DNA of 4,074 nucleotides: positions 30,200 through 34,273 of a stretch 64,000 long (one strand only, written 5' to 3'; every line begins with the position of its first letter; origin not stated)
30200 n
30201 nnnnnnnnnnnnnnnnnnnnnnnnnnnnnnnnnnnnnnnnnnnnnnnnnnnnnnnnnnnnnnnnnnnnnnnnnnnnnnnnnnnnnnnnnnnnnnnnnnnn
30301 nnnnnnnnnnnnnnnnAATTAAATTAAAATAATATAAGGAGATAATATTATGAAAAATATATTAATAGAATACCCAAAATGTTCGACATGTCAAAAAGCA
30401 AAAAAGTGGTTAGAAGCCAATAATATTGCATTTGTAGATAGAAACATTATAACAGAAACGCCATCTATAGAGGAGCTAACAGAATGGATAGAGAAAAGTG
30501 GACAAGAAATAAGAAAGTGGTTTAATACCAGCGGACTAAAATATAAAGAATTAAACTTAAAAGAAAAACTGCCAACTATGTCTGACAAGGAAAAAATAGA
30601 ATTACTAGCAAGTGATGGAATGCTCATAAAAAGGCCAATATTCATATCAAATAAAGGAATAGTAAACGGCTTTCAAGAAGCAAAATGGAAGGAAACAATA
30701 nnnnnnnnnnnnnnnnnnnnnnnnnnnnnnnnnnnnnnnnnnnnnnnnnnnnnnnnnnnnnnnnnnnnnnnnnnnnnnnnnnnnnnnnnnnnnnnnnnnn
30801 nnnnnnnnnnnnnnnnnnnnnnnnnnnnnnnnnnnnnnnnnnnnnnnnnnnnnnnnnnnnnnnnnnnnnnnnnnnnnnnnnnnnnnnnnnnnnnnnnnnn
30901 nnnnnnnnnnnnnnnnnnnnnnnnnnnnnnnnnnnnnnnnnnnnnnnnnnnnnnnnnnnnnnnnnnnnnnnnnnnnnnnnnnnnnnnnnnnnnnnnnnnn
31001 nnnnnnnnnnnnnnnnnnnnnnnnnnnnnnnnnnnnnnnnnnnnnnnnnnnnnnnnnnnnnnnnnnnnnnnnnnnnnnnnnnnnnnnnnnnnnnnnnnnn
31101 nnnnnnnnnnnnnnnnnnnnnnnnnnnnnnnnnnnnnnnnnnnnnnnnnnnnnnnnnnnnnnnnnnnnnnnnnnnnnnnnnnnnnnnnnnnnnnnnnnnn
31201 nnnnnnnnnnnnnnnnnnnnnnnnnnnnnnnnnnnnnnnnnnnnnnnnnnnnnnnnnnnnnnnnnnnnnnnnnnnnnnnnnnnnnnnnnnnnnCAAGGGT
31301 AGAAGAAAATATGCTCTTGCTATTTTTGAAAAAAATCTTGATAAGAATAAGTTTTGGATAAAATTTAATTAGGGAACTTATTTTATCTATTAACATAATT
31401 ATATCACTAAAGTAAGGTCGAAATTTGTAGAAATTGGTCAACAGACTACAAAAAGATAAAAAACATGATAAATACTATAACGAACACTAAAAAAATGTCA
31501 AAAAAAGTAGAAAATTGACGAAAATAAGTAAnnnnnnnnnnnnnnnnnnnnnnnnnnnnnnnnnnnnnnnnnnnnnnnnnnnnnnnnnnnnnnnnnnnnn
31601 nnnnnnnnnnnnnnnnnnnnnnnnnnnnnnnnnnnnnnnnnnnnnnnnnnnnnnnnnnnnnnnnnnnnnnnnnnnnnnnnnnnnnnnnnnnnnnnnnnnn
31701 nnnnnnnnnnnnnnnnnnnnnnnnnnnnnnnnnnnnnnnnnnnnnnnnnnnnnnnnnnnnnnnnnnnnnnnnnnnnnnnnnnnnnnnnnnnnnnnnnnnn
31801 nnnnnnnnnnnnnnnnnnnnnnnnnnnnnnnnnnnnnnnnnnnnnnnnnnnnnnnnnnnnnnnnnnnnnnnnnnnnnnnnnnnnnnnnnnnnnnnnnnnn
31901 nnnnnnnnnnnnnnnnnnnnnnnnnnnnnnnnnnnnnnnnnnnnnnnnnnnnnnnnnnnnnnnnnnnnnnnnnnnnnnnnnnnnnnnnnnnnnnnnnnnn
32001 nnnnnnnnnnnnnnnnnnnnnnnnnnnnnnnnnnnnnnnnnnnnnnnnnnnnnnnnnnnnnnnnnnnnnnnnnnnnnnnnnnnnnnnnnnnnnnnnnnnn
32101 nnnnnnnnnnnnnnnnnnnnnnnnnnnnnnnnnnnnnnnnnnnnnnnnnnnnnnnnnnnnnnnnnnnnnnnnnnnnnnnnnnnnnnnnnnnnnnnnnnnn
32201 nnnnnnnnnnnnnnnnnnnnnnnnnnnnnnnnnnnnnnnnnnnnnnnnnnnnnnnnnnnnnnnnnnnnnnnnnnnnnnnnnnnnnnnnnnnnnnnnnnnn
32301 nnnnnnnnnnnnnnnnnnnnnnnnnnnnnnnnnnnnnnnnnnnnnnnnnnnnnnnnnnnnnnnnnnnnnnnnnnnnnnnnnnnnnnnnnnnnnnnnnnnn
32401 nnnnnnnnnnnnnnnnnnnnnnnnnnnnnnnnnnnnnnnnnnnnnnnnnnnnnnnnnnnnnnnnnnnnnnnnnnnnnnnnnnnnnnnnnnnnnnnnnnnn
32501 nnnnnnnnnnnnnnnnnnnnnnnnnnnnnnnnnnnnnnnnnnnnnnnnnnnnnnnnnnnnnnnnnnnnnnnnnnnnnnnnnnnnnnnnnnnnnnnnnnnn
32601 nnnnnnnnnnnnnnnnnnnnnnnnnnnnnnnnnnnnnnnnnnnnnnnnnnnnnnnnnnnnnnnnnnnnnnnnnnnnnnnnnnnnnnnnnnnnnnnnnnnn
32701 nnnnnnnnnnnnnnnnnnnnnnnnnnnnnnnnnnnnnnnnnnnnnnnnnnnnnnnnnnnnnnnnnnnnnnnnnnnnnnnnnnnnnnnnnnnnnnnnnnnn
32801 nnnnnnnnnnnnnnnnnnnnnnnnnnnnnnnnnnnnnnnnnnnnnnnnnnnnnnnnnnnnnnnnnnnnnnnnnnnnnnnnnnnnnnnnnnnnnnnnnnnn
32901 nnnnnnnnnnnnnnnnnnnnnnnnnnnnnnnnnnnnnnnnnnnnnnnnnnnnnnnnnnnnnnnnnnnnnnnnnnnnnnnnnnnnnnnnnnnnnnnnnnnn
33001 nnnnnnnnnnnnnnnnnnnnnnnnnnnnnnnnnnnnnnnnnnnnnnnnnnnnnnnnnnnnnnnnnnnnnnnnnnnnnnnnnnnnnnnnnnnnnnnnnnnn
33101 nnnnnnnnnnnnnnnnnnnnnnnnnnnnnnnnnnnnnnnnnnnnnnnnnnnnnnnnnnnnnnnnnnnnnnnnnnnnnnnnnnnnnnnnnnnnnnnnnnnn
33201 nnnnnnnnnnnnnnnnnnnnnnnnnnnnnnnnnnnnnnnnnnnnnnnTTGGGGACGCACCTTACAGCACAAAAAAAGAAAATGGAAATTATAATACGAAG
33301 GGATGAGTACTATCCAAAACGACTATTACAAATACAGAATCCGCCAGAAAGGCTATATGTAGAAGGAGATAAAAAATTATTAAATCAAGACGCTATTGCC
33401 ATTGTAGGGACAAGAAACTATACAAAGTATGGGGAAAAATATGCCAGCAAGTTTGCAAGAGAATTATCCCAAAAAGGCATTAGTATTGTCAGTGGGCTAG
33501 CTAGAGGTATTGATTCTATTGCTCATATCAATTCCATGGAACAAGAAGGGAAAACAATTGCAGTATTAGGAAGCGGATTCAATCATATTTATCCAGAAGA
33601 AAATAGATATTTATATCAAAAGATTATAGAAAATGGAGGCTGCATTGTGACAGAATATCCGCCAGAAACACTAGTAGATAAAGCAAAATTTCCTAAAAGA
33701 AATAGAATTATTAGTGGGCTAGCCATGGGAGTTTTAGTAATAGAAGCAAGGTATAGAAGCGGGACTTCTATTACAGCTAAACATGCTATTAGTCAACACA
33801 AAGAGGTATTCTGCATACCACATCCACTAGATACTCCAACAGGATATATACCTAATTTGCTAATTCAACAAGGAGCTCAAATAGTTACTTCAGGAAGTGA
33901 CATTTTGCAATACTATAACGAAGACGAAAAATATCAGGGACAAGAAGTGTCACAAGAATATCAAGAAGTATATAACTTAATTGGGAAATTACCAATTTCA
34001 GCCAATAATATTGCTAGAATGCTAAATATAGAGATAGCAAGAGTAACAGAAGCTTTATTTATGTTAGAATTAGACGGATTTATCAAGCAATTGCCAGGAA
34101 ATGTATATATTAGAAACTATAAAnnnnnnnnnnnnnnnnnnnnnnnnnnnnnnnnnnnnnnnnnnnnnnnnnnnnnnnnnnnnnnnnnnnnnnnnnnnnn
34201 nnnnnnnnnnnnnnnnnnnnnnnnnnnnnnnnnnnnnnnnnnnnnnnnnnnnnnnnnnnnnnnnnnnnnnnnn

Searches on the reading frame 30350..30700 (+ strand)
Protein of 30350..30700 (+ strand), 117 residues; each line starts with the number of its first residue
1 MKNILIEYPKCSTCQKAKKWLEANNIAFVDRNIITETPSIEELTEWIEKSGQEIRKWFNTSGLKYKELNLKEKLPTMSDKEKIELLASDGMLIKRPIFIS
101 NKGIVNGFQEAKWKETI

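Call 18: find_encoding_contigs(protein=window:30350-30700:+, flank=8000, max_places=10)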
Protein window:30350-30700:+ (117 aa): 23 contigs read that carry it; 10 places shown.
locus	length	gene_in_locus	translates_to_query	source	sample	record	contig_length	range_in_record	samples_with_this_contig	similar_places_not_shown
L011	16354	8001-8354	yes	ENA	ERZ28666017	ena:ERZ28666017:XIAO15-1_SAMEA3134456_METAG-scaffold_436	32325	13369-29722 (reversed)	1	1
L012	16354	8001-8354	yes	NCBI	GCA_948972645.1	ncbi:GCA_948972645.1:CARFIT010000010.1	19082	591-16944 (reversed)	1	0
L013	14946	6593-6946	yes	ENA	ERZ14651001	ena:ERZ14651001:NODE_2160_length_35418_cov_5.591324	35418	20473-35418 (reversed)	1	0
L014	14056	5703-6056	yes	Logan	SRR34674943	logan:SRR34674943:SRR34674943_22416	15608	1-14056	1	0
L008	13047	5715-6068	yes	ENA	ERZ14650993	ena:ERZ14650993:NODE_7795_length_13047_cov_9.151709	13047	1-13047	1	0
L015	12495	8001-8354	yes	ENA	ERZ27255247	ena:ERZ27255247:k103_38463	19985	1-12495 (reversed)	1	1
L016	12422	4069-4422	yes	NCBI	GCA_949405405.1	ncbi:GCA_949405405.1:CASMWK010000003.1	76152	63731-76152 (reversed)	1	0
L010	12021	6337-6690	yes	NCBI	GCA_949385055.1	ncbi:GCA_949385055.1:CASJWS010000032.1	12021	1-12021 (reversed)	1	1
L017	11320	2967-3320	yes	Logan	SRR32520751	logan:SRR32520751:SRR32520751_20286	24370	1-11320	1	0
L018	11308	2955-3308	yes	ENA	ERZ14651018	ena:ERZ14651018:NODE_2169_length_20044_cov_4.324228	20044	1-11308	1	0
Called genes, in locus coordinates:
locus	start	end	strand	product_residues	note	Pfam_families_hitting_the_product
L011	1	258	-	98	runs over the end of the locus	-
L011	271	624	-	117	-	PF14198:TnpV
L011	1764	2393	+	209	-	PF13635:DUF4143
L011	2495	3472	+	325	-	PF00753:Lactamase_B, PF23023:Anti-Pycsar_Apyc1 (faint), PF12706:Lactamase_B_2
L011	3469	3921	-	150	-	-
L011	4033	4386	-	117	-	-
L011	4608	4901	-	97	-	-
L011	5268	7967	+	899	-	PF00270:DEAD (faint), PF01443:Viral_helicase1 (faint), PF13086:AAA_11, PF13245:AAA_19, PF13604:AAA_30 (weak), PF13087:AAA_12, PF13538:UvrD_C_2 (weak), PF10881:DUF2726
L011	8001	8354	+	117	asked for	PF00462:Glutaredoxin (faint), PF03960:ArsC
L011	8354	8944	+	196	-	PF10263:SprT-like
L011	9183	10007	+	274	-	PF05362:Lon_C (weak), PF13541:ChlI, PF01078:Mg_chelatase (weak)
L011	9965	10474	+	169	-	PF01078:Mg_chelatase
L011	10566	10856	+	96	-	PF13335:Mg_chelatase_C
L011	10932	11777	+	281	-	PF02481:DNA_processg_A, PF17782:WHD_DprA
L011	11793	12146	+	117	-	PF08378:NERD, PF02021:UPF0102, PF01939:NucS_C (weak)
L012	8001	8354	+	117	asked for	PF00462:Glutaredoxin (faint), PF03960:ArsC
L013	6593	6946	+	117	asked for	PF00462:Glutaredoxin (faint), PF03960:ArsC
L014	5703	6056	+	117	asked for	PF00462:Glutaredoxin (faint), PF03960:ArsC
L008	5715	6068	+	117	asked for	PF00462:Glutaredoxin (faint), PF03960:ArsC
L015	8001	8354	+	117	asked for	PF00462:Glutaredoxin (faint), PF03960:ArsC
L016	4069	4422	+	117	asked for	PF00462:Glutaredoxin (faint), PF03960:ArsC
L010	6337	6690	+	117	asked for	PF00462:Glutaredoxin (faint), PF03960:ArsC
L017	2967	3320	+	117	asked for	PF00462:Glutaredoxin (faint), PF03960:ArsC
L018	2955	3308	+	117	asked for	PF00462:Glutaredoxin (faint), PF03960:ArsC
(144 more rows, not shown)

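Call 81: search_protein_families(library=pfam, proteins=[window:30350-30700:+], max_evalue=0.001)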
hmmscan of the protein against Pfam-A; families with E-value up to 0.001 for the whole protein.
window:30350-30700:+ (117 aa): 2 families
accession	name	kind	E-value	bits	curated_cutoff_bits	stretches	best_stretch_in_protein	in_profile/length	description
PF03960.21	ArsC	-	1.5e-17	64.1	24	1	8-115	3-78/79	ArsC family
PF00462.30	Glutaredoxin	-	1.4e-05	25.7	22.9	1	8-46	6-44/60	Glutaredoxin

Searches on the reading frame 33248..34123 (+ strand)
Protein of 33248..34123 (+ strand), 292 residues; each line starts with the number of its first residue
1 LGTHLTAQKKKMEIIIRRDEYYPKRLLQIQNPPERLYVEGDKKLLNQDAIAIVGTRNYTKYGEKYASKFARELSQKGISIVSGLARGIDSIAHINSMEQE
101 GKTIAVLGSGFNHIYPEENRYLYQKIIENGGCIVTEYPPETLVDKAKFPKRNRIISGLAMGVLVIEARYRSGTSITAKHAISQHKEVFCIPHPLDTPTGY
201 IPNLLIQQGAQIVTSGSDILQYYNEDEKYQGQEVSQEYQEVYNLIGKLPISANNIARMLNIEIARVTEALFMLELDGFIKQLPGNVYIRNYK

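Call 69: find_homologous_proteins(query=window:33248-34123:+, max_evalue=1e-30)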
Query window:33248-34123:+ (292 aa): 7773 proteins with E <= 1e-30 among 8000 candidates; the best 120 are listed.
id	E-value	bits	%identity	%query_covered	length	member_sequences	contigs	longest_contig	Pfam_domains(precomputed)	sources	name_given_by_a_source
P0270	1.1e-189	646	100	100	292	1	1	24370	PF02481.22,PF17782.8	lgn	-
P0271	6.5e-182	621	100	96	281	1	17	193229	PF02481.22,PF17782.8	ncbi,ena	-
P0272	3.6e-178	609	98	96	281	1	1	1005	PF02481.22,PF17782.8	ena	-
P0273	2.8e-177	606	98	96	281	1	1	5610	PF02481.22,PF17782.8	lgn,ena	-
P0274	3.9e-172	589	94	96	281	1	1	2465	PF02481.22,PF17782.8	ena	-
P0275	3.4e-170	582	90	98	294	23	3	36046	PF02481.22,PF17782.8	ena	-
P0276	5.4e-169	579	93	96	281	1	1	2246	PF02481.22,PF17782.8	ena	-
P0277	1.5e-164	564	87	98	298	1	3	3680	PF02481.22,PF17782.8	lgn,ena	-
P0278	1.5e-164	564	89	96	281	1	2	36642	PF02481.22,PF17782.8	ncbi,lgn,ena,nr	ncbi:MAG: DNA-protecting protein DprA [Clostridia bacterium]|nr:DNA-protecting protein DprA [Clostri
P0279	2.7e-162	557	89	96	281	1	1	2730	PF02481.22,PF17782.8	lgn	-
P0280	3.6e-162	556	89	96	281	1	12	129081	PF02481.22,PF17782.8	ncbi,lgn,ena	-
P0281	1.2e-161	554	88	95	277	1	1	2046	PF02481.22,PF17782.8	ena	-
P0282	1.5e-161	554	88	96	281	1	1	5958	PF02481.22,PF17782.8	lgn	-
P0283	3.6e-161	553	88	96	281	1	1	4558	PF02481.22,PF17782.8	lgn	-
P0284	1.2e-160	551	87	96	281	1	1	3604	PF02481.22,PF17782.8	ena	-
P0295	3.5e-159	546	86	96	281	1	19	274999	PF02481.22,PF17782.8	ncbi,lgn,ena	-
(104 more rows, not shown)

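Call 70: find_encoding_contigs(protein=P0295, flank=9000, max_places=4)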
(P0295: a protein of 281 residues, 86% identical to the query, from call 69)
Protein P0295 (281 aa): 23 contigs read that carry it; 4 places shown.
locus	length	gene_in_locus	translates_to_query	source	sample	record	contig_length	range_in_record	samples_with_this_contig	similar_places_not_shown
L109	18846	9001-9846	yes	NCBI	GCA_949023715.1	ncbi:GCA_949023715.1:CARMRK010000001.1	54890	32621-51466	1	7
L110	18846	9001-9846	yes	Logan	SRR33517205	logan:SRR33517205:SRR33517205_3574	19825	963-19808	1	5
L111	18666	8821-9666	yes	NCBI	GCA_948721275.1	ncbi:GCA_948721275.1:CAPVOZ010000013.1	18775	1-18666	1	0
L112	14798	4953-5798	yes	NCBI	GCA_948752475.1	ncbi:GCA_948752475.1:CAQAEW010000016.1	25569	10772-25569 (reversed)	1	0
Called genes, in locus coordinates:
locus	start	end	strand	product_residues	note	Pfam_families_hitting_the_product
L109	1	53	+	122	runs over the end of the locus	-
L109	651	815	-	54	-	PF14198:TnpV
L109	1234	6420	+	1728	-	PF22548:AEP-TOTE, PF00078:RVT_1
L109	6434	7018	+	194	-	PF10263:SprT-like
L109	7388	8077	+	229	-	PF13541:ChlI, PF05362:Lon_C (weak), PF01078:Mg_chelatase (weak)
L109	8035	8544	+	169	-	PF01078:Mg_chelatase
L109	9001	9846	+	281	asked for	PF02481:DNA_processg_A, PF17782:WHD_DprA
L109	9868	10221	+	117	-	PF08378:NERD, PF02021:UPF0102, PF01939:NucS_C (weak)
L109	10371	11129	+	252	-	PF01881:Cas_Cas6_C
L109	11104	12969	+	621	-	PF09706:Cas_CXXC_CXXC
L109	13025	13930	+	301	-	PF01905:DevR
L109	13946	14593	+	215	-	PF09704:Cas_Cas5d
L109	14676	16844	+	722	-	PF00270:DEAD, PF00271:Helicase_C, PF22590:Cas3-like_C_2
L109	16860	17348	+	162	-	PF01930:Cas_Cas4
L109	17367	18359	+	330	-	PF01867:Cas_Cas1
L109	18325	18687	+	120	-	PF09827:CRISPR_Cas2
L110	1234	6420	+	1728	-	PF22548:AEP-TOTE, PF00078:RVT_1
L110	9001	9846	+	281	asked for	PF02481:DNA_processg_A, PF17782:WHD_DprA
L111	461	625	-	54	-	PF14198:TnpV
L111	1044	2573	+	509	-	-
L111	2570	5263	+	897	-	-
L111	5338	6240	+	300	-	-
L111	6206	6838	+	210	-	PF10263:SprT-like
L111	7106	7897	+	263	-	PF05362:Lon_C (weak), PF13541:ChlI, PF01078:Mg_chelatase (weak)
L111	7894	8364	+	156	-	PF01078:Mg_chelatase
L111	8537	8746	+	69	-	PF13335:Mg_chelatase_C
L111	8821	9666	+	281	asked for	PF02481:DNA_processg_A, PF17782:WHD_DprA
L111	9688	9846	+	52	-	PF02021:UPF0102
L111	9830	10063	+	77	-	PF02021:UPF0102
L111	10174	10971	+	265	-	PF01881:Cas_Cas6_C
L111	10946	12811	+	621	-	PF09706:Cas_CXXC_CXXC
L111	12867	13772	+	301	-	PF01905:DevR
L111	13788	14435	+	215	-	PF09704:Cas_Cas5d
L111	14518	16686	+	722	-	PF00270:DEAD, PF00271:Helicase_C, PF22590:Cas3-like_C_2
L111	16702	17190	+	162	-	PF01930:Cas_Cas4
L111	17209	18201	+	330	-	PF01867:Cas_Cas1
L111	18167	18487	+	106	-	PF09827:CRISPR_Cas2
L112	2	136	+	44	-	?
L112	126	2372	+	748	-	-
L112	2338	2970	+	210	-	PF10263:SprT-like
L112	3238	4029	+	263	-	PF05362:Lon_C (weak), PF13541:ChlI, PF01078:Mg_chelatase (weak)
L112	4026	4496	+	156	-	PF01078:Mg_chelatase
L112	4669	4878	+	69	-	PF13335:Mg_chelatase_C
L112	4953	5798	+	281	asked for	PF02481:DNA_processg_A, PF17782:WHD_DprA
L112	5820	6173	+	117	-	PF08378:NERD, PF02021:UPF0102, PF01939:NucS_C (weak)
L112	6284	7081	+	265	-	PF01881:Cas_Cas6_C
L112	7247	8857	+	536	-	PF09706:Cas_CXXC_CXXC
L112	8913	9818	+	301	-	PF01905:DevR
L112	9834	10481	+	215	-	PF09704:Cas_Cas5d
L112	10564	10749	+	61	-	-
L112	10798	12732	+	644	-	PF00270:DEAD, PF00271:Helicase_C, PF22590:Cas3-like_C_2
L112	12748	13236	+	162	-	PF01930:Cas_Cas4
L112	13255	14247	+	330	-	PF01867:Cas_Cas1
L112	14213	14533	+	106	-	PF09827:CRISPR_Cas2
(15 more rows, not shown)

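Call 71: find_encoding_contigs(protein=P0280, flank=9000, max_places=4)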
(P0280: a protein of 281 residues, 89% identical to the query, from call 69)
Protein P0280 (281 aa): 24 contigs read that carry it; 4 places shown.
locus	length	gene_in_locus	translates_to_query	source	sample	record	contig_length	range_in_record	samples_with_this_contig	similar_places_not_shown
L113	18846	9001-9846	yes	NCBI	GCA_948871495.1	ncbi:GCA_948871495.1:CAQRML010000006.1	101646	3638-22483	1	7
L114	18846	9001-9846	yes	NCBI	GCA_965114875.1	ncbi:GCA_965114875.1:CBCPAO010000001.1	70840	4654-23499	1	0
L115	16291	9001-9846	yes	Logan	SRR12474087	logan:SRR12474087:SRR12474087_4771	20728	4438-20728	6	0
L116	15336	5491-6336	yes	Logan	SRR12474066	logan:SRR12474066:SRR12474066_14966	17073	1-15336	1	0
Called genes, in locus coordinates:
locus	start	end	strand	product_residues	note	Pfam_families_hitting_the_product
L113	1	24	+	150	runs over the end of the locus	PF18862:ApeA_NTD1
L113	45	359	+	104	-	-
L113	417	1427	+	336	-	PF18739:HEPN_Apea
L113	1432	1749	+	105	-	PF12643:MazG-like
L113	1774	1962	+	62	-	PF01541:GIY-YIG (weak)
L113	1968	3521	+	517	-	PF04851:ResIII, PF09848:SLFN-g3_helicase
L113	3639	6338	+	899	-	PF00270:DEAD (faint), PF01443:Viral_helicase1 (faint), PF13086:AAA_11, PF13245:AAA_19 (weak), PF13604:AAA_30 (weak), PF13087:AAA_12, PF13538:UvrD_C_2 (weak), PF10881:DUF2726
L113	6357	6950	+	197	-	PF10263:SprT-like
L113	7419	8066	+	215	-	PF13541:ChlI, PF05362:Lon_C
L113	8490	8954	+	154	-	PF13335:Mg_chelatase_C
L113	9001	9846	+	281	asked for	PF02481:DNA_processg_A, PF17782:WHD_DprA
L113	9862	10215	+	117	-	PF08378:NERD, PF02021:UPF0102, PF01939:NucS_C (weak)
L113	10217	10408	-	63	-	PF05534:HicB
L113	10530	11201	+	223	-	-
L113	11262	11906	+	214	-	-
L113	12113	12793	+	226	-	PF01881:Cas_Cas6_C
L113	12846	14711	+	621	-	PF09706:Cas_CXXC_CXXC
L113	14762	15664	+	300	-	PF01905:DevR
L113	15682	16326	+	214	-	PF09704:Cas_Cas5d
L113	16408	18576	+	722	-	PF00270:DEAD, PF00271:Helicase_C, PF22590:Cas3-like_C_2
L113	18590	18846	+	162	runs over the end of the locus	PF01930:Cas_Cas4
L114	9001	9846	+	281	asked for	PF02481:DNA_processg_A, PF17782:WHD_DprA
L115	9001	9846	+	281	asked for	PF02481:DNA_processg_A, PF17782:WHD_DprA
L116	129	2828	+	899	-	PF00270:DEAD (faint), PF01443:Viral_helicase1 (faint), PF13086:AAA_11, PF13245:AAA_19 (weak), PF13604:AAA_30 (weak), PF13087:AAA_12, PF13538:UvrD_C_2 (weak), PF10881:DUF2726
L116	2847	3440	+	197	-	PF10263:SprT-like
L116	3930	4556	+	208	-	PF13541:ChlI, PF05362:Lon_C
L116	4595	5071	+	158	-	PF01078:Mg_chelatase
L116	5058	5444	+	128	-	PF13335:Mg_chelatase_C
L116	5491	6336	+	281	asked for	PF02481:DNA_processg_A, PF17782:WHD_DprA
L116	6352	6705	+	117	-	PF08378:NERD, PF02021:UPF0102, PF01939:NucS_C (weak)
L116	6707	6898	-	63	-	PF05534:HicB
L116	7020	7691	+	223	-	-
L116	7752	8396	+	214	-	-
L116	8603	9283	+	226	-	PF01881:Cas_Cas6_C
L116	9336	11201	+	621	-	PF09706:Cas_CXXC_CXXC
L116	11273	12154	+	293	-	PF01905:DevR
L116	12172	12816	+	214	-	PF09704:Cas_Cas5d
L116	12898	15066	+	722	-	PF00270:DEAD, PF00271:Helicase_C, PF22590:Cas3-like_C_2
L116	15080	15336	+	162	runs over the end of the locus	PF01930:Cas_Cas4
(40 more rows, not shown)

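Call 80: search_protein_families(library=padloc, proteins=[L113:3639-6335:+], max_evalue=1e-10)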
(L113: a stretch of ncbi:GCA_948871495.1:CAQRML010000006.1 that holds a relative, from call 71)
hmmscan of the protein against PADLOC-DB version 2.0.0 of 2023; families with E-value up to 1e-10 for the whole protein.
L113:3639-6335:+ (899 aa): 5 families
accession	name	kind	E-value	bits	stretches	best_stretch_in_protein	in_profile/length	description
PDLC03920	MkoA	-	9e-47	158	1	182-719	619-1078/1112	-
PDLC03924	MkoC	-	1.1e-45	154.3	1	256-771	444-988/1136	-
PDLC05009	PDC-S37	-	2.7e-44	149.4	2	177-400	292-516/1550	-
PDLC03921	MkoA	-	1.4e-29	100.6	1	482-737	1294-1590/1607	-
PDLC02194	Hhe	-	2e-22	76.4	1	179-256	426-503/1911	-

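Call 81: search_protein_families(library=pfam, proteins=[L109:1234-6417:+, L111:1044-2570:+, L111:2570-5260:+, L111:5338-6237:+, L112:126-2369:+], max_evalue=0.001)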
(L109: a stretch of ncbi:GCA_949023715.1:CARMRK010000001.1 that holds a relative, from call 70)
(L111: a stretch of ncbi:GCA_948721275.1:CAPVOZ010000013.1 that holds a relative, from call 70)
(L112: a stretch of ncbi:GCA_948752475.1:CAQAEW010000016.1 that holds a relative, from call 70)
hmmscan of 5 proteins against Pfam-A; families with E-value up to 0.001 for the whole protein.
L109:1234-6417:+ (1728 aa): 2 families
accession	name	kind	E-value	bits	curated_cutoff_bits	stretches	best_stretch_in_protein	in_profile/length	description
PF00078.32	RVT_1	-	3.7e-15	56.6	29.6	1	520-676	61-200/205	Reverse transcriptase (RNA-dependent DNA polymerase)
PF22548.2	AEP-TOTE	-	3.6e-14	53.3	27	1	38-217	53-212/230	TOTE conflict system, Archaeo-Eukaryotic Primase domain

L111:1044-2570:+ (509 aa): 1 family
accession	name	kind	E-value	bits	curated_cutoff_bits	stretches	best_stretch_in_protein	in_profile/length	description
PF22548.2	AEP-TOTE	-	5.6e-15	56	27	1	37-224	52-212/230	TOTE conflict system, Archaeo-Eukaryotic Primase domain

L111:2570-5260:+ (897 aa): 1 family
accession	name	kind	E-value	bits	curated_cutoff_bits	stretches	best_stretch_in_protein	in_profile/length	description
PF00078.32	RVT_1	-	6.2e-16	59.2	29.6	1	18-168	67-200/205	Reverse transcriptase (RNA-dependent DNA polymerase)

L111:5338-6237:+ (300 aa): 1 family
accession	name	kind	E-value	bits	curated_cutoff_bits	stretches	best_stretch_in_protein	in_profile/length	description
PF24390.1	PRTase-CE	-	7.9e-05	23.1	27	1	69-247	15-210/253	PRTase-CE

L112:126-2369:+ (748 aa): 0 families
